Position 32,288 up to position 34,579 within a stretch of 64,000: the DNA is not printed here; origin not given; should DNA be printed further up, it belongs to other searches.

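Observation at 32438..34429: Pentaheme c-type cytochrome carrying a T9SS C-terminal sorting domain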

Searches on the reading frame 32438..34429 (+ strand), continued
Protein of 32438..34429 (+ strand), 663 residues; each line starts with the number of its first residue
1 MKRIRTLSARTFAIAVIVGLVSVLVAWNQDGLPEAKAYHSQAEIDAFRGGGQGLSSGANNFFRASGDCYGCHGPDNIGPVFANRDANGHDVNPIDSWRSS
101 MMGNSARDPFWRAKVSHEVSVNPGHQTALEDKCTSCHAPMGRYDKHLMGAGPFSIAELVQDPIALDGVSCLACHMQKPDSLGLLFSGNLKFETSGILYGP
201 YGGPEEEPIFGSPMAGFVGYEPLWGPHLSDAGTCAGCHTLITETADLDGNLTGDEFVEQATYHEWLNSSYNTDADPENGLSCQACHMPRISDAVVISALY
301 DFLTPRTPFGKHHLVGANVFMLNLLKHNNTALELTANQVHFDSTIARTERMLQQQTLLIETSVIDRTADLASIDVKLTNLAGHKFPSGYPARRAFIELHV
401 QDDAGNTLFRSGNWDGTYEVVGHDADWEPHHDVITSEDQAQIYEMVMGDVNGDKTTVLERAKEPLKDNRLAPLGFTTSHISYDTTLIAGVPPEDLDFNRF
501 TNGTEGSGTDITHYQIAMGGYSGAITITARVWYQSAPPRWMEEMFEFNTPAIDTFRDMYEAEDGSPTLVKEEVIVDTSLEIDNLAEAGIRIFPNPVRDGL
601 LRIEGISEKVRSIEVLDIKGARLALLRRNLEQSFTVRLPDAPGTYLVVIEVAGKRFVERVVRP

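Call 55: search_protein_families(library=pfam, proteins=[L050:6050-8896:+, L061:2992-3810:+, L019:5920-7599:-, P0197, P0233, P0190, P0213, P0135], max_evalue=0.001)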
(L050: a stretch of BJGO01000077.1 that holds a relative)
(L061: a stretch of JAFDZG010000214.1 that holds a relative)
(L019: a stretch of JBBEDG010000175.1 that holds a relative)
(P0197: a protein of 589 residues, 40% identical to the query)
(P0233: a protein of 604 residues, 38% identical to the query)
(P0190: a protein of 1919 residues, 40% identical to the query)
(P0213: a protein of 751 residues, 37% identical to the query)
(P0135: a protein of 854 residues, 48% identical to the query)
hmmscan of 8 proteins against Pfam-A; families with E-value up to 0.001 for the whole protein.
L050:6050-8896:+ (948 aa): 5 families
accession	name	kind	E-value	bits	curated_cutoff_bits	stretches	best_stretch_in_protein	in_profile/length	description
PF13517.12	FG-GAP_3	-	5e-35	120.4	26.9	5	147-214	1-61/61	FG-GAP-like repeat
PF07593.17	UnbV_ASPIC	-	2.1e-19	69.6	23.4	1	413-478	1-66/68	ASPIC and UnbV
PF01839.29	FG-GAP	-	6.1e-12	45.6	22.1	0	258-279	3-24/37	FG-GAP repeat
PF18962.6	Por_Secre_tail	-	7.1e-12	45.9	27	1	874-946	1-75/75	Secretion system C-terminal sorting domain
PF19081.6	Ig_7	-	3.8e-09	37.2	27.3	1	643-694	12-67/84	Ig-like domain CHU_C associated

L061:2992-3810:+ (272 aa): 2 families
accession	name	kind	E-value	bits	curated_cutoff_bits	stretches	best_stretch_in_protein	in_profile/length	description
PF03473.23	MOSC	-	8.2e-25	87.6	22.7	1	142-261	3-119/120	MOSC domain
PF03476.21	MOSC_N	-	2.4e-21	76.2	25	1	5-119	3-118/119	MOSC N-terminal beta barrel domain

L019:5920-7599:- (559 aa): 1 family
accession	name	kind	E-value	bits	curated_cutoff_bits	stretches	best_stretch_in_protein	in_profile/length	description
PF07661.19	MORN_2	-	1.5e-33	111.2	29.6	0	289-303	1-15/22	MORN repeat variant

P0197 (589 aa): 4 families
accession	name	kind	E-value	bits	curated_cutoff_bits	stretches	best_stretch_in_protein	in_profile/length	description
PF22113.1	Mtrc-MtrF_II-IV_dom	-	8.3e-07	29.1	30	1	80-196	76-166/176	Outer membrane cytochrome MtrC/MtrF-like, domains II/IV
PF14537.11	Cytochrom_c3_2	-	2.5e-06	28.3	25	0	139-195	23-66/79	Cytochrome c3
PF14522.11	Cytochrome_C7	-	8.1e-06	26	24.8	0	84-194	12-67/67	Cytochrome c7 and related cytochrome c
PF13442.11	Cytochrome_CBB3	-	2e-05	25.2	27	0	296-318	11-25/68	Cytochrome C oxidase, cbb3-type, subunit III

P0233 (604 aa): 4 families
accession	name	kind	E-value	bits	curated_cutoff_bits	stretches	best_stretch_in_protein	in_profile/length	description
PF22113.1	Mtrc-MtrF_II-IV_dom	-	5.6e-06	26.4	30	0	89-200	28-164/176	Outer membrane cytochrome MtrC/MtrF-like, domains II/IV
PF14522.11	Cytochrome_C7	-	2.9e-05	24.3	24.8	0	151-200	12-49/67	Cytochrome c7 and related cytochrome c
PF09699.15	Paired_CXXCH_1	-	2.9e-05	24.1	20.6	0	152-164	6-18/41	Doubled CXXCH motif (Paired_CXXCH_1)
PF14537.11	Cytochrom_c3_2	-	0.00019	22.3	25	0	148-201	22-66/79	Cytochrome c3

P0190 (1919 aa): 2 families
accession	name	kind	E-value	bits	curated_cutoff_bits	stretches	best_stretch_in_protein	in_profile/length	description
PF13442.11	Cytochrome_CBB3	-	1e-05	26.2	27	0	1747-1822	5-67/68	Cytochrome C oxidase, cbb3-type, subunit III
PF01483.27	P_proprotein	-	0.00099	19.6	21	0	968-1082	5-86/86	Proprotein convertase P-domain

P0213 (751 aa): 6 families
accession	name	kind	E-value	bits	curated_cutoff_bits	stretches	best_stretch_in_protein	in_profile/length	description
PF13442.11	Cytochrome_CBB3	-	4.9e-11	43.2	27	1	656-726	3-68/68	Cytochrome C oxidase, cbb3-type, subunit III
PF00034.26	Cytochrom_C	-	1.1e-08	36.7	21.3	1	657-692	2-33/90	Cytochrome c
PF14522.11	Cytochrome_C7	-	7.5e-06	26.1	24.8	0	79-187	13-67/67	Cytochrome c7 and related cytochrome c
PF22113.1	Mtrc-MtrF_II-IV_dom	-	3.6e-05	23.8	30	0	79-189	81-166/176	Outer membrane cytochrome MtrC/MtrF-like, domains II/IV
PF14537.11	Cytochrom_c3_2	-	0.00015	22.6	25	0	132-188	22-66/79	Cytochrome c3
PF09699.15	Paired_CXXCH_1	-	0.00089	19.3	20.6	0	134-148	4-18/41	Doubled CXXCH motif (Paired_CXXCH_1)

P0135 (854 aa): 3 families
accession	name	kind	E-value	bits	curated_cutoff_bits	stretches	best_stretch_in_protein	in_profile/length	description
PF18962.6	Por_Secre_tail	-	6.8e-10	39.5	27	1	764-851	1-73/75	Secretion system C-terminal sorting domain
PF14522.11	Cytochrome_C7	-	9.1e-10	38.7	24.8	0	113-163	8-49/67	Cytochrome c7 and related cytochrome c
PF22113.1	Mtrc-MtrF_II-IV_dom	-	4.4e-07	30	30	0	51-164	75-165/176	Outer membrane cytochrome MtrC/MtrF-like, domains II/IV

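Call 56: find_homologous_proteins(query=P0197, max_evalue=1e-10)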
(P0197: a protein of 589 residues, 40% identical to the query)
Query P0197 (589 aa): 7551 proteins with E <= 1e-10 among 8000 candidates; the best 120 are listed.
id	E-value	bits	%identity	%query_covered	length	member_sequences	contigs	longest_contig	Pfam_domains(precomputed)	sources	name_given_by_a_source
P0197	0.0e+0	1355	100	100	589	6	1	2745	PF14537.12,PF13442.12,PF14522.12,PF22113.2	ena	-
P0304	0.0e+0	1093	80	100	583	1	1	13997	PF14537.12,PF14522.12,PF22113.2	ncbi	-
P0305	0.0e+0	1093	78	100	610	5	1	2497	PF13442.12,PF14522.12,PF22113.2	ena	-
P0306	0.0e+0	1090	80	100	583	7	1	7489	PF14537.12,PF14522.12,PF22113.2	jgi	jgi:hypothetical protein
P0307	0.0e+0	1087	80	100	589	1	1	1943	PF22113.2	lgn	-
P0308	0.0e+0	1055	77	100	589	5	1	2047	PF22113.2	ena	-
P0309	0.0e+0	1052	77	100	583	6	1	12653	PF14522.12,PF22113.2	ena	-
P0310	0.0e+0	1026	76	100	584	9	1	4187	PF14522.12,PF22113.2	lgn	-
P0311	1.5e-293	993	75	97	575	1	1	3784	PF22113.2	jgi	-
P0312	5.1e-289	978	72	100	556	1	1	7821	PF14522.12,PF22113.2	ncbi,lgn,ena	-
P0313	6.6e-286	968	71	98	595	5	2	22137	PF22113.2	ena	-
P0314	6.9e-286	968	72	100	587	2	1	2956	PF14522.12,PF22113.2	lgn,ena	-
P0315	1.8e-280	950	72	96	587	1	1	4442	PF14537.12,PF13442.12,PF14522.12,PF22113.2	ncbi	-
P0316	3.2e-280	949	70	97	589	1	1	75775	PF14537.12,PF13442.12,PF00034.27,PF14522.12,PF22113.2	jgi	jgi:hypothetical protein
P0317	4.1e-279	945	70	100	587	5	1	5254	PF14537.12,PF14522.12,PF22113.2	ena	-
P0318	1.3e-278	944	69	100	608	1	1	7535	PF14537.12,PF14522.12,PF22113.2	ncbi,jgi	-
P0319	2.5e-275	933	67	100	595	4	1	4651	PF14537.12,PF14522.12,PF22113.2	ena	-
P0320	4.6e-272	922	69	97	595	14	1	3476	PF13442.12,PF14522.12,PF22113.2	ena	-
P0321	6.6e-271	918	67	100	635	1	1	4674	PF14537.12,PF13442.12,PF14522.12,PF22113.2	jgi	jgi:cytochrome c551/c552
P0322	1.4e-267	907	65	100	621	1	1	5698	PF14537.12,PF14522.12,PF22113.2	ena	-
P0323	3.6e-265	899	66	100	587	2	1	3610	PF14522.12,PF22113.2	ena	-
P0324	1.5e-264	897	66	100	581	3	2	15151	PF14537.12,PF14522.12,PF22113.2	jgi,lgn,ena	-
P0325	4.1e-264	896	67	97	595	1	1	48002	PF13442.12,PF14522.12,PF22113.2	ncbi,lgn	-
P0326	4.9e-262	889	67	100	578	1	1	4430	PF14537.12,PF22113.2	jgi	jgi:hypothetical protein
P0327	7.3e-260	882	64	100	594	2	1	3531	PF14537.12,PF14522.12,PF22113.2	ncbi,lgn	-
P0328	3.6e-256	870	64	100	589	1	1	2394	PF22113.2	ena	-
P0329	1.7e-253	861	64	97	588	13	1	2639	PF14537.12,PF13442.12,PF22113.2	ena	-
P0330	7.8e-252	855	63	100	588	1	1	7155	PF14537.12,PF13442.12,PF22113.2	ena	-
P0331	5.6e-251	852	62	100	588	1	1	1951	PF22113.2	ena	-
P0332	1.2e-246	838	63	99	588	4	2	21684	PF14537.12,PF00034.27,PF22113.2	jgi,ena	-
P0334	1.5e-244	831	61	100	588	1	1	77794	PF22113.2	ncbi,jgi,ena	-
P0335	2.8e-242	824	62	100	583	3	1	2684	PF22113.2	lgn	-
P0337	1.8e-239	815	60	98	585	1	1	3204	PF14537.12,PF22113.2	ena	-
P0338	4.8e-238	810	59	100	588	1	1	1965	PF22113.2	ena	-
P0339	8.7e-238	809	59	100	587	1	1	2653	PF22113.2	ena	-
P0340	3.3e-236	804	58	100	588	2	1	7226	PF14537.12,PF22113.2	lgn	-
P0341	5.0e-236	803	60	99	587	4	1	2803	PF22113.2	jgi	-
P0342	1.1e-227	776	59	100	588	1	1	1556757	PF14537.12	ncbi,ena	-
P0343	2.0e-227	775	59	94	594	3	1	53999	PF14522.12,PF22113.2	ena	-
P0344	6.4e-227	773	57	100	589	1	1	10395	PF14537.12,PF22113.2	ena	-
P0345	2.4e-226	771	57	100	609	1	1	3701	PF14537.12,PF22113.2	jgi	jgi:mono/diheme cytochrome c family protein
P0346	4.1e-226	770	58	100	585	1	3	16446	PF14537.12,PF22113.2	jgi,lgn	jgi:hypothetical protein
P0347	2.9e-224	764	56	100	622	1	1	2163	PF13442.12,PF14522.12,PF22113.2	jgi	jgi:hypothetical protein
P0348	8.5e-221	753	56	100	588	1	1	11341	PF14537.12,PF22113.2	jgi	jgi:hypothetical protein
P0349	3.3e-220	751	55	100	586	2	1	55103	PF14537.12,PF22113.2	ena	-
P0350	9.6e-220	749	56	99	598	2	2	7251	PF22113.2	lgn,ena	-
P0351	1.2e-218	746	55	100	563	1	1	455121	PF14537.12,PF13442.12,PF14522.12,PF22113.2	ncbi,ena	-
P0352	1.5e-217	742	54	100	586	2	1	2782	PF22113.2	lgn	-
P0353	1.3e-215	736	55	100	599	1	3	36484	PF14522.12,PF22113.2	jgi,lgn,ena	jgi:mono/diheme cytochrome c family protein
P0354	3.2e-215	734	54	97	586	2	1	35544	PF13442.12,PF22113.2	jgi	-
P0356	1.5e-214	732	55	100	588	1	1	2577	PF22113.2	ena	-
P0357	2.4e-214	732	56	100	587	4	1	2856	PF14537.12,PF00034.27,PF22113.2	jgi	jgi:hypothetical protein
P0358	1.5e-213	729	55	100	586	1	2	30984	PF22113.2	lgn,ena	-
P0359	4.1e-213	727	55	100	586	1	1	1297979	PF14537.12,PF22113.2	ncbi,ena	-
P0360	9.0e-213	726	57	89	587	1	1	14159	PF22113.2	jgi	jgi:mono/diheme cytochrome c family protein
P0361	1.5e-211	722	54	100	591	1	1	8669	PF22113.2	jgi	jgi:hypothetical protein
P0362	2.1e-210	719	55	100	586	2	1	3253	PF22113.2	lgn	-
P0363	5.9e-209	714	59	88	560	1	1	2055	PF14537.12,PF14522.12,PF22113.2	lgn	-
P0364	2.7e-205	702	57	93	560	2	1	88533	PF13442.12,PF14522.12,PF22113.2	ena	-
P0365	1.8e-198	679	56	92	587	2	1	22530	PF22113.2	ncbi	-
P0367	1.6e-188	646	56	88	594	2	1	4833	PF14522.12,PF22113.2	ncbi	-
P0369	4.2e-187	642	55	90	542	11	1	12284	PF14522.12,PF22113.2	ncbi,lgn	-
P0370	4.2e-184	632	58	81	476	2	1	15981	PF22113.2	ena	-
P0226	4.6e-181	622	49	100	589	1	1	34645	PF13442.12,PF14522.12,PF22113.2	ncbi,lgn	-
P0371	3.1e-180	619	53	87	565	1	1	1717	PF02335.21,PF14522.12,PF22113.2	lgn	-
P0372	7.0e-180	618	50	100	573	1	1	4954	PF14522.12,PF22113.2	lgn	-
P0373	5.9e-179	615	48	99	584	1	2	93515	PF14522.12,PF22113.2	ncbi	-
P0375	1.1e-177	611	48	100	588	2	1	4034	PF22113.2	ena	-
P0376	3.2e-177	609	52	88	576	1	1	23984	PF14522.12,PF22113.2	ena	-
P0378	2.1e-176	606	48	99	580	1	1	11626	PF14522.12,PF22113.2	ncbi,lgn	-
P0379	5.3e-176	605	49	99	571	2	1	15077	PF00034.27,PF14522.12,PF22113.2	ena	-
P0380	3.2e-175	602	51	87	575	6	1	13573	PF22113.2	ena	-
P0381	3.2e-175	602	50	97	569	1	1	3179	PF22113.2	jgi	jgi:hypothetical protein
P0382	4.0e-175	602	52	88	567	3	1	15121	PF14537.12,PF22113.2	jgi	-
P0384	7.4e-175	601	53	87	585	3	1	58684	PF13442.12,PF14522.12,PF22113.2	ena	-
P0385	8.1e-175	601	48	99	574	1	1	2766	PF14522.12,PF22113.2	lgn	-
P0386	2.7e-174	599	51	89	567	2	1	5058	PF02335.21,PF00034.27,PF14522.12,PF22113.2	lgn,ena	-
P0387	4.1e-174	599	48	98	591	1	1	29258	PF22113.2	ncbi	-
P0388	1.1e-173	597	52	86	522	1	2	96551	PF13442.12,PF14522.12,PF22113.2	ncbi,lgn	-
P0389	1.2e-173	597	52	86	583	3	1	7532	PF22113.2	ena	-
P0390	2.1e-173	596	53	86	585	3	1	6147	PF14522.12,PF22113.2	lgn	-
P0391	4.1e-173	595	52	87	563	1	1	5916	PF02335.21,PF14522.12,PF22113.2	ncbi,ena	-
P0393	7.6e-173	595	48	98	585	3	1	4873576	PF14522.12,PF22113.2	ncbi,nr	ncbi:MAG: hypothetical protein JSV36_03700 [Anaerolineae bacterium]|nr:MAG: hypothetical protein JSV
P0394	2.9e-172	593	47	98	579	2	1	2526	PF22113.2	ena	-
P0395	3.3e-172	592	51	87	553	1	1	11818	PF14522.12,PF22113.2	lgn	-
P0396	4.0e-172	592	48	98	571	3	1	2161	PF22113.2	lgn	-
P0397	5.4e-172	592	51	87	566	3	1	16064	PF14522.12,PF22113.2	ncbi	-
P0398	2.7e-171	589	48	95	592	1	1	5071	PF14537.12,PF14522.12,PF22113.2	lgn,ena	-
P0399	1.3e-170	587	52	86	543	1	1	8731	PF14522.12,PF22113.2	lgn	-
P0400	1.5e-170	587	49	88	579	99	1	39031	PF03150.20,PF13442.12,PF22113.2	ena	-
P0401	1.7e-170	587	49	88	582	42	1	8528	PF13442.12,PF22113.2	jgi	jgi:hypothetical protein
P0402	2.3e-170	586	51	88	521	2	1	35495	PF00034.27,PF22113.2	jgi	jgi:hypothetical protein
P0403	3.7e-170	586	51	87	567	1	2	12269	PF14522.12,PF22113.2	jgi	jgi:hypothetical protein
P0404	3.8e-170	586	50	92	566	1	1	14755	PF02335.21,PF22113.2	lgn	-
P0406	5.6e-170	585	48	97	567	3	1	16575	PF14522.12,PF22113.2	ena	-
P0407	7.0e-170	585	47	98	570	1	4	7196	PF22113.2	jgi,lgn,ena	-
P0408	1.4e-169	584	48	99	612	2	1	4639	PF14522.12,PF22113.2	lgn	-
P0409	1.7e-169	583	49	88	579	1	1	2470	PF03150.20,PF13442.12,PF22113.2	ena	-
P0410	2.0e-169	583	49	89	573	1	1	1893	PF14522.12,PF22113.2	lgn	-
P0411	2.6e-169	583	49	92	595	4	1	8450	PF14537.12,PF22113.2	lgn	-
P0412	2.9e-169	583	49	93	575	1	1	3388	PF14522.12,PF22113.2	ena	-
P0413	2.9e-169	583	50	87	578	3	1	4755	PF14537.12,PF22113.2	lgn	-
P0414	3.9e-169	582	48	99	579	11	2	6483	PF22113.2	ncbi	-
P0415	4.6e-169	582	47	98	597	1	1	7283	PF14537.12,PF03150.20,PF13442.12,PF22113.2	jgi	jgi:hypothetical protein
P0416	5.0e-169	582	48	92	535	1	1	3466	PF14537.12,PF07627.17,PF14522.12,PF22113.2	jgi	jgi:hypothetical protein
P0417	5.6e-169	582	49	95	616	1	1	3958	PF14537.12,PF22113.2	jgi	jgi:hypothetical protein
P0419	1.2e-168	581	50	86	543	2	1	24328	PF14537.12,PF00034.27,PF14522.12,PF22113.2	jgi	jgi:hypothetical protein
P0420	1.3e-168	581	50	87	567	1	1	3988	PF14537.12,PF13442.12,PF14522.12,PF22113.2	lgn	-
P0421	1.4e-168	580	51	88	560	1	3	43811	PF14537.12,PF13442.12,PF14522.12,PF22113.2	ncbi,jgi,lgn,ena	jgi:hypothetical protein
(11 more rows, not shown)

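Call 58: find_encoding_contigs(protein=P0342, flank=8000, max_places=1)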
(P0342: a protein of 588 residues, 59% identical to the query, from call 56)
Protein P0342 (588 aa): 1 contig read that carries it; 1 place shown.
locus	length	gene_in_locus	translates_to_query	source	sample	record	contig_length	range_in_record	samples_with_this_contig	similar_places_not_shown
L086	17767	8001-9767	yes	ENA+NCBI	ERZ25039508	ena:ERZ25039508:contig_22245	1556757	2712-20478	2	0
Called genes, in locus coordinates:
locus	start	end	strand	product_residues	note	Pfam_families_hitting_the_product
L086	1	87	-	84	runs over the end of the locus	PF08386:Abhydrolase_4 (weak)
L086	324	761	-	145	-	PF00561:Abhydrolase_1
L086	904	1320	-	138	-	-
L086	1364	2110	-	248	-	-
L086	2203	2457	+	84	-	-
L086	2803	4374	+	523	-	PF00171:Aldedh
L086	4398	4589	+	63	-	-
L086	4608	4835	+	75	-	-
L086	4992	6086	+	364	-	PF00188:CAP (weak), PF01476:LysM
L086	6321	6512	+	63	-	-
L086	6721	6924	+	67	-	-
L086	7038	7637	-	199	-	PF08547:CIA30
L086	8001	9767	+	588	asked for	PF14537:Cytochrom_c3_2 (faint)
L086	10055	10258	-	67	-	-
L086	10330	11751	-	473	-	PF03403:PAF-AH_p_II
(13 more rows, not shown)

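Call 59: find_encoding_contigs(protein=P0393, flank=8000, max_places=1)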
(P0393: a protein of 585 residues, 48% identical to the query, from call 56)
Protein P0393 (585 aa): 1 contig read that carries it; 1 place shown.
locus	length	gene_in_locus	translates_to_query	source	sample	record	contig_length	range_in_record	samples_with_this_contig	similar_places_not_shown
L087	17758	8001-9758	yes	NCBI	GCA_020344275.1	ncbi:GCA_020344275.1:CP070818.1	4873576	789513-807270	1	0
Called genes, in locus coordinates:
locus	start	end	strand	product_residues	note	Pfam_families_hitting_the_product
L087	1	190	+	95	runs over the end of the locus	-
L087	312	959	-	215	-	PF00156:Pribosyltran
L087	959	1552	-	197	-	PF10469:AKAP7_NLS, PF02834:LigT_PEase, PF13563:2_5_RNA_ligase2, PF02834:LigT_PEase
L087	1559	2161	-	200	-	PF04909:Amidohydro_2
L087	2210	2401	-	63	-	-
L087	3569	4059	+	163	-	-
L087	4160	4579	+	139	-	PF00587:tRNA-synt_2b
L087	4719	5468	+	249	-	PF00392:GntR (weak), PF01022:HTH_5 (weak), PF01325:Fe_dep_repress (weak), PF08220:HTH_DeoR, PF08279:HTH_11, PF09339:HTH_IclR (weak), PF13338:AbiEi_4 (weak), PF00455:DeoRC, +6 more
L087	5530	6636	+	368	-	PF00005:ABC_tran, PF17912:OB_MalK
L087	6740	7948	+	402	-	PF01676:Metalloenzyme, PF10143:PhosphMutase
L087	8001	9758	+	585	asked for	PF22113:Mtrc-MtrF_II-IV_dom (faint), PF14522:Cytochrome_C7 (faint)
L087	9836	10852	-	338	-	PF06144:DNA_pol3_delta, PF21694:DNA_pol3_delta_C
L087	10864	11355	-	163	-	PF19928:DUF6391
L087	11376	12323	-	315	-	PF04203:Sortase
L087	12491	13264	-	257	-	PF00850:Hist_deacetyl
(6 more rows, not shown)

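Call 60: find_encoding_contigs(protein=P0351, flank=8000, max_places=1)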
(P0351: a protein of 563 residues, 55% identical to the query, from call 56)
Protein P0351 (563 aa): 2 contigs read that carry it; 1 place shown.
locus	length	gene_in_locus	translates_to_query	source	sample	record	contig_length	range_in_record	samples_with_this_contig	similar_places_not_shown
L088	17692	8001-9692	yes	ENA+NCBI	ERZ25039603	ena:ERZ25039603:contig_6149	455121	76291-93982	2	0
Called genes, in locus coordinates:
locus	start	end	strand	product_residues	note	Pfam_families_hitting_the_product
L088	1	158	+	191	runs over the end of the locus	-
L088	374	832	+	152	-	-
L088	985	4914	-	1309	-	PF01551:Peptidase_M23, PF04151:PPC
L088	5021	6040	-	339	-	PF06144:DNA_pol3_delta, PF21694:DNA_pol3_delta_C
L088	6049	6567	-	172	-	PF19928:DUF6391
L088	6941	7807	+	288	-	-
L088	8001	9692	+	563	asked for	PF22113:Mtrc-MtrF_II-IV_dom (faint), PF13442:Cytochrome_CBB3 (faint), PF14522:Cytochrome_C7 (faint), PF14537:Cytochrom_c3_2 (faint)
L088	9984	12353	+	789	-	PF00582:Usp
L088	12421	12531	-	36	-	-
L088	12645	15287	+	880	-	PF13191:AAA_16 (faint), PF13401:AAA_22 (faint), PF13181:TPR_8 (faint), PF25873:WHD_MalT, PF14559:TPR_19 (faint), PF17874:TPR_MalT, PF13424:TPR_12 (weak), PF00196:GerE, +1 more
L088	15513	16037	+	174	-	-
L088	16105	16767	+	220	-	PF04140:ICMT, PF04191:PEMT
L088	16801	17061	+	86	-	-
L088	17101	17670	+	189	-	PF00891:Methyltransf_2 (weak), PF01209:Ubie_methyltran, PF13489:Methyltransf_23, PF13847:Methyltransf_31, PF08241:Methyltransf_11, PF08242:Methyltransf_12, PF13649:Methyltransf_25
